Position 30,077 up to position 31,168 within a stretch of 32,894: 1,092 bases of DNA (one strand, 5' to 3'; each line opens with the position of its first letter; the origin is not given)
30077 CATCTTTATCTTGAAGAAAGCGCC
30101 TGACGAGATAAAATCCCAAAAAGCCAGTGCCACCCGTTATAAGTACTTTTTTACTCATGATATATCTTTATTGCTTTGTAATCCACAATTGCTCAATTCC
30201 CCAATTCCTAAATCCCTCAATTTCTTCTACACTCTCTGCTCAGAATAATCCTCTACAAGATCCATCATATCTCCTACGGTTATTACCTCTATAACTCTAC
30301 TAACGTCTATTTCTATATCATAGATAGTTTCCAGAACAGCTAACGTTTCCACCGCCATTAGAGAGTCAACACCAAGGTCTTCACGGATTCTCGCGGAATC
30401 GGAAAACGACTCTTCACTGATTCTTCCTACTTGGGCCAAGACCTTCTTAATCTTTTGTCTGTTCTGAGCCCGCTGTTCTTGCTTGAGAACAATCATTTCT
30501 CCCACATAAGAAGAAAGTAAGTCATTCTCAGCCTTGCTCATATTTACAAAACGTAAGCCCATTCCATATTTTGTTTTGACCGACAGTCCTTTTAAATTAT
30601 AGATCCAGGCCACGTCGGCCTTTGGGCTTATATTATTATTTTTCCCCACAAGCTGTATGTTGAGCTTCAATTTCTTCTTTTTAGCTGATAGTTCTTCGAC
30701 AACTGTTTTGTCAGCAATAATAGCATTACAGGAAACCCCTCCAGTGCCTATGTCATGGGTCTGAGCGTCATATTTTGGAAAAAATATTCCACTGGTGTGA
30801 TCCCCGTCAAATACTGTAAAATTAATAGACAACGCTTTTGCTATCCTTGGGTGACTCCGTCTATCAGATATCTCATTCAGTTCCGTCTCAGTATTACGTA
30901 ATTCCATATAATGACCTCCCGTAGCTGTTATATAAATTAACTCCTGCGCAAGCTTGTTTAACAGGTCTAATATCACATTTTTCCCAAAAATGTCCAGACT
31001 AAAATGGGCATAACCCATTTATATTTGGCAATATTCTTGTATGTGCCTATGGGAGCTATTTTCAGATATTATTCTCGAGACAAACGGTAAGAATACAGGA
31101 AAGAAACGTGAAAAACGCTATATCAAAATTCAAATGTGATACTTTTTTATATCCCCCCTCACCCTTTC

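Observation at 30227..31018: PilZ-acyl carrier protein fusion: a second-messenger receptor domain covalently joined to a phosphopantetheinyl carrier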

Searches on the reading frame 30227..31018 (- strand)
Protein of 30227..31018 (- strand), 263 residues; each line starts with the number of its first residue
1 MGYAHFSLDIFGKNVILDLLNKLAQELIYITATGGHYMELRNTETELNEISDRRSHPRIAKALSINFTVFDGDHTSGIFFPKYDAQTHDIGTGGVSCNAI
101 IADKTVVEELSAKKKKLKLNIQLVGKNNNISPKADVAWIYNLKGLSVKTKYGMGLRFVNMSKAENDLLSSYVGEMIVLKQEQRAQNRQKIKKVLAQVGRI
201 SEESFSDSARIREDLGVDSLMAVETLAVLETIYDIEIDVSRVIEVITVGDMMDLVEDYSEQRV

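Call 3: search_protein_families(library=pfam, proteins=[window:30227-31018:-], max_evalue=1)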
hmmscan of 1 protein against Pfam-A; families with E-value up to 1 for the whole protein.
window:30227-31018:- (263 aa): 6 families
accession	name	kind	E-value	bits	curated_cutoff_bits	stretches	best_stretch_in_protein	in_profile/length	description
PF00550.31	PP-binding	-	1.4e-09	38.5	20.8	1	188-254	1-66/67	Phosphopantetheine attachment site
PF07238.19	PilZ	-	1.3e-07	32.4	22.5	1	52-172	1-100/102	PilZ domain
PF05692.17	Myco_haema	-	0.072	12.5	25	1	122-154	67-97/429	Mycoplasma haemagglutinin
PF11796.13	DUF3323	-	0.079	13.3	26.6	1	166-203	55-88/209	Protein of unknown function N-terminus (DUF3323)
PF22189.2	RickCE_N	-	0.11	12.7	27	1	107-153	54-98/162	RickCE N-terminal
PF23297.2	ACP_SdgA_C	-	0.2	12.2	27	1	187-258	12-82/95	Highly reducing polyketide synthase sdgA, C-terminal ACP domain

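Call 4: search_protein_families(library=ncbifam, proteins=[window:30227-31018:-], max_evalue=1)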
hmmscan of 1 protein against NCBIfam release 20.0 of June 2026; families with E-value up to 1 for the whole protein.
window:30227-31018:- (263 aa): 17 families
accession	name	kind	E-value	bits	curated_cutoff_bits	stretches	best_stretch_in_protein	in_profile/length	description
TIGR00517.1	acyl_carrier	equivalog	5.6e-09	35.8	70.45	1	188-257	6-75/77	acyl carrier protein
NF002148.0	PRK00982.1-2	subfamily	1.4e-08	34.5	71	1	184-257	3-76/79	acyl carrier protein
NF002150.0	PRK00982.1-4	subfamily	1e-06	28.9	66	1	188-257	8-77/80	acyl carrier protein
NF002151.0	PRK00982.1-5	equivalog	1.7e-06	28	92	1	188-257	6-75/78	acyl carrier protein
NF002149.0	PRK00982.1-3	equivalog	2.3e-06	27.4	106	1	188-257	6-75/78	acyl carrier protein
NF009104.0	PRK12449.1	equivalog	3.7e-05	23.6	70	1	201-255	21-75/80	acyl carrier protein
TIGR02266.1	gmx_TIGR02266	paralog_domain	7.2e-05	22.9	68.7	1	115-172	41-95/96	TIGR02266 family protein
NF006031.0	PRK08172.1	equivalog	0.00017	22.2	76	1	189-262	8-81/82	acyl carrier protein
NF005798.0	PRK07639.1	equivalog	0.00028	21.3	100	1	203-260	24-83/91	petrobactin biosynthesis protein AsbD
NF002147.0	PRK00982.1-1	equivalog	0.00069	19.4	84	1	189-258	11-80/83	acyl carrier protein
NF058660.1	cispen_ACP_AmcB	equivalog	0.0011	19.1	80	1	188-257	4-77/80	cispentacin biosynthesis acyl carrier protein AmcB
NF003757.0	PRK05350.1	equivalog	0.0012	19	65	1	185-258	6-79/83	acyl carrier protein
NF040636.1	AcpM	exception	0.0026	17.7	146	1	190-257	10-77/93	meromycolate extension acyl carrier protein AcpM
NF045894.1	PKS_plus_SDR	equivalog_domain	0.018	12.6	1740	1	179-251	1433-1505/1515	type I polyketide synthase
NF037940.1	PKS_MbtD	equivalog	0.046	11.7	1150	1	180-256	900-976/978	mycobactin polyketide synthase MbtD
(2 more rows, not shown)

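Call 8: find_homologous_proteins(query=window:30227-30907:-, max_evalue=0.001)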
Query window:30227-30907:- (226 aa): 42 proteins with E <= 0.001 among 350 candidates.
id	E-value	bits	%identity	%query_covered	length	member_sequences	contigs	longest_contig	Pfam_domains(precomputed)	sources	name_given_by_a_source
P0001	3.0e-139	480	100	100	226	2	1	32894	PF07238.20,PF00550.32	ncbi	ncbi:MAG: phosphopantetheine-binding protein [Pseudomonadota bacterium]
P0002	1.6e-105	369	78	100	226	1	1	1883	PF07238.20,PF00550.32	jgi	jgi:acyl carrier protein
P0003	6.1e-105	368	75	100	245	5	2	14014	PF07238.20,PF00550.32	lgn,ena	-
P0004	7.1e-105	367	76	100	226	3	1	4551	PF07238.20,PF00550.32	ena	-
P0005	8.3e-105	367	76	100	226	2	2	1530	PF07238.20,PF00550.32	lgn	-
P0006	3.7e-104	365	78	100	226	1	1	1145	PF07238.20,PF00550.32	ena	-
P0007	5.1e-104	365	73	100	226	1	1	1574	PF07238.20,PF00550.32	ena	-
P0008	7.9e-104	364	76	100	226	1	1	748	PF07238.20,PF00550.32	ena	-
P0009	9.0e-104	364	74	100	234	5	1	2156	PF07238.20,PF00550.32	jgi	jgi:acyl carrier protein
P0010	1.1e-103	363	75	100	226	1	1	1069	PF07238.20,PF00550.32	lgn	-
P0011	1.8e-103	363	76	100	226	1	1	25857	PF07238.20,PF00550.32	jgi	-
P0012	2.1e-103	363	75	100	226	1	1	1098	PF07238.20,PF00550.32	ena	-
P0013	2.1e-103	363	76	100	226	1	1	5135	PF07238.20,PF00550.32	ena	-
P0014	2.9e-103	362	76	100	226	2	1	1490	PF07238.20,PF00550.32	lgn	-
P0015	4.6e-103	361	73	100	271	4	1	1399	PF07238.20,PF00550.32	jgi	jgi:acyl carrier protein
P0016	7.9e-103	361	74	100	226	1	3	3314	PF07238.20,PF00550.32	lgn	-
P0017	8.4e-103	361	75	100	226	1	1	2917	PF07238.20,PF00550.32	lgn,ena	-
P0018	1.1e-102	360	73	100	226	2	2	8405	PF07238.20,PF00550.32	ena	-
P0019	1.3e-102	360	74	100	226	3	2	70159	PF07238.20,PF00550.32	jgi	jgi:acyl carrier protein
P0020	5.5e-102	358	73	100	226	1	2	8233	PF00550.32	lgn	-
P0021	1.5e-101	357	74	100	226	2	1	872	PF07238.20,PF00550.32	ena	-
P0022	1.6e-101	356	76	97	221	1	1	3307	PF07238.20,PF00550.32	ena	-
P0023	3.4e-101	355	73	100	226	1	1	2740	PF07238.20,PF00550.32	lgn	-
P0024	2.3e-100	353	73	100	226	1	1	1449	PF07238.20,PF00550.32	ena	-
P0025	3.0e-99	349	73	100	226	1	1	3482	PF07238.20,PF00550.32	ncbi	-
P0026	3.6e-95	336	70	100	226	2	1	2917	PF07238.20,PF00550.32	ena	-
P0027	2.6e-86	307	72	90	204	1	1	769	PF00550.32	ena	-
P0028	7.1e-72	260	57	99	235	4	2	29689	PF07238.20,PF00550.32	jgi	jgi:acyl carrier protein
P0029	2.0e-70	255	54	100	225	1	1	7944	PF07238.20,PF00550.32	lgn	-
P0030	1.1e-66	243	52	92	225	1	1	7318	PF07238.20,PF00550.32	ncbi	ncbi:MAG: phosphopantetheine-binding protein [Pseudomonadota bacterium]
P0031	1.7e-63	232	51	94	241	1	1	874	PF07238.20,PF00550.32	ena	-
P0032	2.8e-62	228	53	100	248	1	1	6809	PF00550.32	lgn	-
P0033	5.5e-62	227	75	65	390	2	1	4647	PF07238.20,PF13489.13,PF13649.13,PF01209.25,PF08241.19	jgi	jgi:predicted SAM-dependent methyltransferase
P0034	3.8e-61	225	52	100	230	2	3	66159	PF00550.32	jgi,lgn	-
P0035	6.1e-59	217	48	94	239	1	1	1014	PF07238.20,PF00550.32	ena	-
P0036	4.3e-58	215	48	94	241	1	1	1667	PF07238.20,PF00550.32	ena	-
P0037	2.3e-54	202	47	92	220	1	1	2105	PF07238.20,PF00550.32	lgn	-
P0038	8.0e-53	197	45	96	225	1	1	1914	PF07238.20,PF00550.32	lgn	-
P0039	1.0e-52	197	46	94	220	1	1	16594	PF07238.20,PF00550.32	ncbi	ncbi:MAG: PilZ domain-containing protein [bacterium]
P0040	6.9e-51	191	45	93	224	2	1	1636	PF07238.20,PF00550.32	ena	-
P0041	1.8e-50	190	45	96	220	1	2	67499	PF07238.20,PF00550.32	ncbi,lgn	ncbi:MAG: PilZ domain-containing protein [bacterium]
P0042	1.0e-48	184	50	80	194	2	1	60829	PF07238.20,PF00550.32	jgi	jgi:acyl carrier protein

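Call 11: find_encoding_contigs(protein=P0041, flank=10000, max_places=2)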
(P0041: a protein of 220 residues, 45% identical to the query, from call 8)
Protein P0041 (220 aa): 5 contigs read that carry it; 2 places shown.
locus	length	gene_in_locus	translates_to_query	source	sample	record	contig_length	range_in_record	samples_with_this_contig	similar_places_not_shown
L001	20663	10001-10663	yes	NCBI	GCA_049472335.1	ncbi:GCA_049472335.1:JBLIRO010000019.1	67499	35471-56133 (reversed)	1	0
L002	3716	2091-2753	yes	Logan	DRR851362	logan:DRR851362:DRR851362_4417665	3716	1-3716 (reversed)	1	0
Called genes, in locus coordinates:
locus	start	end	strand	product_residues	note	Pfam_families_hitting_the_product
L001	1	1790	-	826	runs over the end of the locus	PF02901:PFL-like, PF01228:Gly_radical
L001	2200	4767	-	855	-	PF00050:Kazal_1 (weak), PF07648:Kazal_2 (weak), PF00050:Kazal_1 (weak), PF07648:Kazal_2 (weak)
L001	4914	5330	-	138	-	PF03692:CxxCxxCC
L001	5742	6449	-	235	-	PF01292:Ni_hydr_CYTB, PF14358:DUF4405 (faint)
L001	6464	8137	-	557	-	PF27537:HoxH, PF00374:NiFeSe_Hases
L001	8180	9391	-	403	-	PF01058:Oxidored_q6, PF14720:NiFe_hyd_SSU_C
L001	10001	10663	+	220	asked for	PF07238:PilZ, PF00550:PP-binding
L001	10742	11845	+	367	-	PF01073:3Beta_HSD, PF01370:Epimerase, PF02719:Polysacc_synt_2 (weak), PF04321:RmlD_sub_bind (faint), PF07993:NAD_binding_4, PF13460:NAD_binding_10 (faint), PF16363:GDP_Man_Dehyd (weak)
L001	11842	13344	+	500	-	PF00501:AMP-binding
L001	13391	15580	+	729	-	PF16927:HisKA_7TM, PF13185:GAF_2, PF13492:GAF_3 (weak), PF02518:HATPase_c, PF14501:HATPase_c_5 (weak)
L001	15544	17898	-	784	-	-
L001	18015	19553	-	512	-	-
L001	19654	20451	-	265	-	-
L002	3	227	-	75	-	?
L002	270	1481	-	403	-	PF01058:Oxidored_q6, PF14720:NiFe_hyd_SSU_C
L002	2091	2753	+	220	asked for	PF07238:PilZ, PF00550:PP-binding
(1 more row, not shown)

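Call 12: find_encoding_contigs(protein=P0034, flank=10000, max_places=2)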
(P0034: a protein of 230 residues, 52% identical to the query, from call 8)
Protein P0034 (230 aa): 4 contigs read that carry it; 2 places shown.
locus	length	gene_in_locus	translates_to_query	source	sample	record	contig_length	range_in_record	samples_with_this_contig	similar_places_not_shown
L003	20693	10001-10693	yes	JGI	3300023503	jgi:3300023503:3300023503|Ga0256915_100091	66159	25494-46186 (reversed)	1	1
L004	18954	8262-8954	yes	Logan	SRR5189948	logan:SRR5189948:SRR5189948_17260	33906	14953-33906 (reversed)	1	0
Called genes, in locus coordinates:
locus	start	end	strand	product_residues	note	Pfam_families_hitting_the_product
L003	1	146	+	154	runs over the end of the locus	PF00072:Response_reg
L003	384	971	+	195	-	PF00571:CBS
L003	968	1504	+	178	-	PF04982:TM_HPP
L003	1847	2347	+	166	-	PF00583:Acetyltransf_1, PF13673:Acetyltransf_10, PF13508:Acetyltransf_7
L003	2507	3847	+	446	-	PF01523:PmbA_TldD_1st, PF19290:PmbA_TldD_2nd, PF19289:PmbA_TldD_3rd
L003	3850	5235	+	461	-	PF03631:Virul_fac_BrkB, PF02082:Rrf2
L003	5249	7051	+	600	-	PF02518:HATPase_c, PF13589:HATPase_c_3, PF01119:DNA_mis_repair, PF08676:MutL_C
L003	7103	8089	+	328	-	PF01745:IPT, PF01715:IPPT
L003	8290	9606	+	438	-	PF03349:Toluene_X, PF13505:OMP_b-brl (faint)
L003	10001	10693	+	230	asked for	PF00550:PP-binding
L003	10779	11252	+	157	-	PF01073:3Beta_HSD (weak), PF01370:Epimerase, PF07993:NAD_binding_4, PF16363:GDP_Man_Dehyd (weak)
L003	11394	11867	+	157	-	-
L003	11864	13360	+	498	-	PF00501:AMP-binding, PF13193:AMP-binding_C (weak)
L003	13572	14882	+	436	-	PF02310:B12-binding, PF04055:Radical_SAM, PF13282:DUF4070 (weak)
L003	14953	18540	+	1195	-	PF16927:HisKA_7TM, PF01590:GAF, PF13185:GAF_2, PF13492:GAF_3, PF00512:HisKA, PF02518:HATPase_c, PF00072:Response_reg, PF02518:HATPase_c, +3 more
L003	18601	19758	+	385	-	PF00072:Response_reg, PF02518:HATPase_c, PF14501:HATPase_c_5 (weak)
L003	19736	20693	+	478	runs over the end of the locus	PF00072:Response_reg, PF01966:HD, PF13487:HD_5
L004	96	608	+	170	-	PF13673:Acetyltransf_10, PF00583:Acetyltransf_1, PF13508:Acetyltransf_7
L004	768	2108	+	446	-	PF01523:PmbA_TldD_1st, PF19290:PmbA_TldD_2nd, PF19289:PmbA_TldD_3rd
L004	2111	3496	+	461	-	PF03631:Virul_fac_BrkB, PF02082:Rrf2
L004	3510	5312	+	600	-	PF02518:HATPase_c, PF13589:HATPase_c_3, PF01119:DNA_mis_repair, PF08676:MutL_C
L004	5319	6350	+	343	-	PF01745:IPT, PF01715:IPPT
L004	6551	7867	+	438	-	PF03349:Toluene_X, PF13505:OMP_b-brl (faint)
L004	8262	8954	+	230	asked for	PF00550:PP-binding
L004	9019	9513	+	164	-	PF01370:Epimerase, PF01073:3Beta_HSD (weak), PF07993:NAD_binding_4, PF16363:GDP_Man_Dehyd (weak)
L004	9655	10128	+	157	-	-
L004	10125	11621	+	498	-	PF00501:AMP-binding, PF13193:AMP-binding_C (weak)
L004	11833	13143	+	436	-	PF02310:B12-binding, PF04055:Radical_SAM, PF13282:DUF4070 (weak)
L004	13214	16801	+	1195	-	PF16927:HisKA_7TM, PF01590:GAF, PF13185:GAF_2, PF13492:GAF_3, PF00512:HisKA, PF02518:HATPase_c, PF00072:Response_reg, PF02518:HATPase_c, +3 more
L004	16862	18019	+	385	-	PF00072:Response_reg, PF02518:HATPase_c, PF14501:HATPase_c_5 (weak)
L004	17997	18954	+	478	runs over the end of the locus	PF00072:Response_reg, PF01966:HD, PF13487:HD_5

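Call 13: find_encoding_contigs(protein=P0019, flank=10000, max_places=2)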
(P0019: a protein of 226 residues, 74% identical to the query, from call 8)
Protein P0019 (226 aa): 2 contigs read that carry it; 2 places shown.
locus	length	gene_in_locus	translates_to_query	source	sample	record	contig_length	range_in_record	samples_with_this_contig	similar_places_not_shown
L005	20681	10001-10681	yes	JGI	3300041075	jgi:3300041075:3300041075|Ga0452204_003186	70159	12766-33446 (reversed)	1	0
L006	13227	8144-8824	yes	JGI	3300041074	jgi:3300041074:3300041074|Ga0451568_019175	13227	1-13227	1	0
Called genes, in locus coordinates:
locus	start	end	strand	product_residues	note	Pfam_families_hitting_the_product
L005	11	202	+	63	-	PF20487:DUF6726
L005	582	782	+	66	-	-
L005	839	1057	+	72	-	-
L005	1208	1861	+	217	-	PF00149:Metallophos, PF12850:Metallophos_2, PF14582:Metallophos_3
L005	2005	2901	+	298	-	PF00459:Inositol_P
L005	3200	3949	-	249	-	PF01904:DUF72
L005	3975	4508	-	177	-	PF01336:tRNA_anti-codon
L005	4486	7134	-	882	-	PF02811:PHP, PF07733:DNA_pol3_alpha, PF17657:DNA_pol3_finger, PF14579:HHH_6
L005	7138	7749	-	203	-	PF01726:LexA_DNA_bind, PF00717:Peptidase_S24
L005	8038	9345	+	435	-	PF03349:Toluene_X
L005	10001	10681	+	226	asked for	PF07238:PilZ (weak), PF00550:PP-binding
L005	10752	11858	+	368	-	PF01073:3Beta_HSD, PF01370:Epimerase, PF02719:Polysacc_synt_2 (weak), PF04321:RmlD_sub_bind (faint), PF07993:NAD_binding_4, PF16363:GDP_Man_Dehyd (weak)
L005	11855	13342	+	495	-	PF00501:AMP-binding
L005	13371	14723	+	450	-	PF02310:B12-binding, PF04055:Radical_SAM, PF13282:DUF4070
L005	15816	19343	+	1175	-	PF16927:HisKA_7TM, PF01590:GAF (weak), PF13185:GAF_2, PF13492:GAF_3, PF00512:HisKA, PF02518:HATPase_c, PF00072:Response_reg, PF02518:HATPase_c, +3 more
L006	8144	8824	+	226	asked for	PF07238:PilZ (weak), PF00550:PP-binding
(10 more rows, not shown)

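Call 19: search_solved_structures(query=window:30227-30907:-, max_evalue=1, show_alignments=3)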
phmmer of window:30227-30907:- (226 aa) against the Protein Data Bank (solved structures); distinct sequences matched with E-value up to 1: 96 (the best 60 are shown).
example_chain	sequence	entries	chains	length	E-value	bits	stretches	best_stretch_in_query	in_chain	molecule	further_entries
2k92_A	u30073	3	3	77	8e-06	29.2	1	150-219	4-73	Acyl carrier protein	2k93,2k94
2ehs_A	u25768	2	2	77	1.4e-05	28.4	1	151-219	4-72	Acyl carrier protein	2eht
3ejb_A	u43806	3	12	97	1.6e-05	28.3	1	149-219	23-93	Acyl carrier protein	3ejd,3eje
6n3p_G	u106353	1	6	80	1.6e-05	28.2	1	150-219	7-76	Acyl carrier protein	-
4ihf_G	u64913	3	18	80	1.7e-05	28.2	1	150-219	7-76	Acyl carrier protein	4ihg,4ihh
9ka7_C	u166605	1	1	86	1.7e-05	28.1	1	150-220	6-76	Acyl carrier protein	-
5vcb_f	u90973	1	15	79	1.8e-05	28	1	150-219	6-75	Acyl carrier protein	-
6u0j_B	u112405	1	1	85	1.8e-05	28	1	151-220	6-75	Acyl carrier protein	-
1l0h_A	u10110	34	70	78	2e-05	27.9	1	151-219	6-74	ACYL CARRIER PROTEIN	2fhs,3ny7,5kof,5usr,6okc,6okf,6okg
9ka6_C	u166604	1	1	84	2e-05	27.9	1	151-220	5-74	Acyl carrier protein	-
1acp_A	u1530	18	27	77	2e-05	27.9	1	151-219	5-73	ACYL-CARRIER PROTEIN | Acyl carrier protein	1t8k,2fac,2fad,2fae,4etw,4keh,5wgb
9mlw_C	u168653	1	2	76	2.2e-05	27.8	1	151-219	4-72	Acyl carrier protein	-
8tvt_C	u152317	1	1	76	2.2e-05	27.8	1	151-219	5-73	Acyl carrier protein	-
1l0i_A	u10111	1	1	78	3.5e-05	27.1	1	151-219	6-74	Acyl carrier protein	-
6nzu_C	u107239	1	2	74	4.2e-05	26.9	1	151-217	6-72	Acyl carrier protein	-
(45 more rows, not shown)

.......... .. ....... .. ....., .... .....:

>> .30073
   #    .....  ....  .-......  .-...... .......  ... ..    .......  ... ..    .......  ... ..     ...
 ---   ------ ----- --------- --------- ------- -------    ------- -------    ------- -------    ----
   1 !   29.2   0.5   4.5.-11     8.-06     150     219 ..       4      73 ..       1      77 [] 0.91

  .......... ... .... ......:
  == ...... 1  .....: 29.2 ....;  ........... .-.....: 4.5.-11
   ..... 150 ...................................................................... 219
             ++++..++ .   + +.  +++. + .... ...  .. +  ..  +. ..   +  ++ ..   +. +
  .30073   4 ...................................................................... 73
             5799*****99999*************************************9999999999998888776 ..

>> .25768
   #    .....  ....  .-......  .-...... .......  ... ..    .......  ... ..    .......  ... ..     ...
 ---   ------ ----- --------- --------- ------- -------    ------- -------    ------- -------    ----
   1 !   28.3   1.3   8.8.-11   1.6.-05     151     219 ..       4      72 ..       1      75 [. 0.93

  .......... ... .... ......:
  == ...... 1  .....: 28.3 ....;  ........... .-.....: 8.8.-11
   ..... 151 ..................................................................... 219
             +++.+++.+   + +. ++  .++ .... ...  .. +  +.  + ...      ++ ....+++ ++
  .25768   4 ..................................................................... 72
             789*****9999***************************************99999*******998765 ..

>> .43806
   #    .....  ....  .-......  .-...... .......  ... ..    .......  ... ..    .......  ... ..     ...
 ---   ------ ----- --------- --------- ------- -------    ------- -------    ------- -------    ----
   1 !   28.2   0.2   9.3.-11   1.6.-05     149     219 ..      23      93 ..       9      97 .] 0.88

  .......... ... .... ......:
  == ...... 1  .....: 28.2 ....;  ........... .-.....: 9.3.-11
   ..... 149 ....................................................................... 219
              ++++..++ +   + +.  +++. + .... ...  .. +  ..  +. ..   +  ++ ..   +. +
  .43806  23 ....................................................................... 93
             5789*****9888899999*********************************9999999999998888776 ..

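Call 21: find_encoding_contigs(protein=P0033, flank=10000, max_places=2)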
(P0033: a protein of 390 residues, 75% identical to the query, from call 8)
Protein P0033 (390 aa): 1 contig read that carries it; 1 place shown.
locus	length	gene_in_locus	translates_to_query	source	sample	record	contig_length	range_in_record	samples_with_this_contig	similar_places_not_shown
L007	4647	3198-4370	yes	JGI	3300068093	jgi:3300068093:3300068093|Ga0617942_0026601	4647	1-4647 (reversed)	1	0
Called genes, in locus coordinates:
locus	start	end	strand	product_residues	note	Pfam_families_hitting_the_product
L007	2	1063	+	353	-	?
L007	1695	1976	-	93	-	-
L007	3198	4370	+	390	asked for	PF07238:PilZ (weak), PF13489:Methyltransf_23 (weak), PF08241:Methyltransf_11, PF01209:Ubie_methyltran (weak), PF13649:Methyltransf_25 (weak)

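Call 22: find_encoding_contigs(protein=P0042, flank=10000, max_places=2)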
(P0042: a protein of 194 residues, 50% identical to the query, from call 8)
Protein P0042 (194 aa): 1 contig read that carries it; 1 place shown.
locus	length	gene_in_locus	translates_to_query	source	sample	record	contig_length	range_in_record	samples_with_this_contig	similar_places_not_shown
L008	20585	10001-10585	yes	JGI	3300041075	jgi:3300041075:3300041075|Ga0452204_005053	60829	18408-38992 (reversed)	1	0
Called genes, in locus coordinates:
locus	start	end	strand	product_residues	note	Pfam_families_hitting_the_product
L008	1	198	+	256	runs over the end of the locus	-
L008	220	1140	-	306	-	PF00037:Fer4 (weak), PF12838:Fer4_7, PF13187:Fer4_9, PF13237:Fer4_10, PF25160:LdpA_Fe-S-bd (weak), PF00037:Fer4, PF12837:Fer4_6 (weak), PF04055:Radical_SAM, +5 more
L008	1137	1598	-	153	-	-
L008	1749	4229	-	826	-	PF02901:PFL-like, PF01228:Gly_radical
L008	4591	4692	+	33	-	-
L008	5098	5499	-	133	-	-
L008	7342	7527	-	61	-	-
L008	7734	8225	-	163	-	PF03692:CxxCxxCC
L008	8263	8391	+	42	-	-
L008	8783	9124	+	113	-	PF01909:NTP_transf_2, PF18765:Polbeta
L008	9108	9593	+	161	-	PF20797:HepT-like_2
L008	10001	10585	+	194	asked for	PF07238:PilZ (weak), PF00550:PP-binding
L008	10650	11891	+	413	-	PF01073:3Beta_HSD, PF01370:Epimerase, PF02719:Polysacc_synt_2 (weak), PF04321:RmlD_sub_bind, PF07993:NAD_binding_4, PF16363:GDP_Man_Dehyd (weak)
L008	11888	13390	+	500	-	PF00501:AMP-binding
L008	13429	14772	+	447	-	PF02310:B12-binding, PF04055:Radical_SAM, PF13282:DUF4070 (weak)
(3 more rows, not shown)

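Call 23: find_encoding_contigs(protein=P0028, flank=10000, max_places=2)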
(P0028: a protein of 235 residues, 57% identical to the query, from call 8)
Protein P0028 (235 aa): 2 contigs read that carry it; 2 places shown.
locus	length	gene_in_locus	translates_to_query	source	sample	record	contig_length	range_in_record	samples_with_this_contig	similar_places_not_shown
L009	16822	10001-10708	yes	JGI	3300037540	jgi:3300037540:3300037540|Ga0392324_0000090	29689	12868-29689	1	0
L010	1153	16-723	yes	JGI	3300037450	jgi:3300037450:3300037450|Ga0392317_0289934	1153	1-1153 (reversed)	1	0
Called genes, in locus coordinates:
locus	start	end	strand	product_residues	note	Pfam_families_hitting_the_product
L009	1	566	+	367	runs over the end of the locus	PF07497:Rho_RNA_bind (weak), PF00006:ATP-synt_ab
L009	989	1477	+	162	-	PF00583:Acetyltransf_1, PF13673:Acetyltransf_10, PF13508:Acetyltransf_7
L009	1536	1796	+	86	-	PF01541:GIY-YIG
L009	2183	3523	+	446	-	PF01523:PmbA_TldD_1st, PF19290:PmbA_TldD_2nd, PF19289:PmbA_TldD_3rd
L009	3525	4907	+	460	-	PF03631:Virul_fac_BrkB, PF02082:Rrf2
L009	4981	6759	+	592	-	PF02518:HATPase_c (weak), PF13589:HATPase_c_3, PF01119:DNA_mis_repair, PF08676:MutL_C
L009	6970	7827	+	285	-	PF01715:IPPT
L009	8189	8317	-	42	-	-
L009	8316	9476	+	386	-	PF03349:Toluene_X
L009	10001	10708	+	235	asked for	PF07238:PilZ (weak), PF00550:PP-binding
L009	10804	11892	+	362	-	PF01073:3Beta_HSD, PF01370:Epimerase, PF07993:NAD_binding_4, PF16363:GDP_Man_Dehyd (weak)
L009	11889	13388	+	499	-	PF00501:AMP-binding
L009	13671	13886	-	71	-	-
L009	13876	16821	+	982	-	?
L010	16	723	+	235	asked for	PF07238:PilZ (weak), PF00550:PP-binding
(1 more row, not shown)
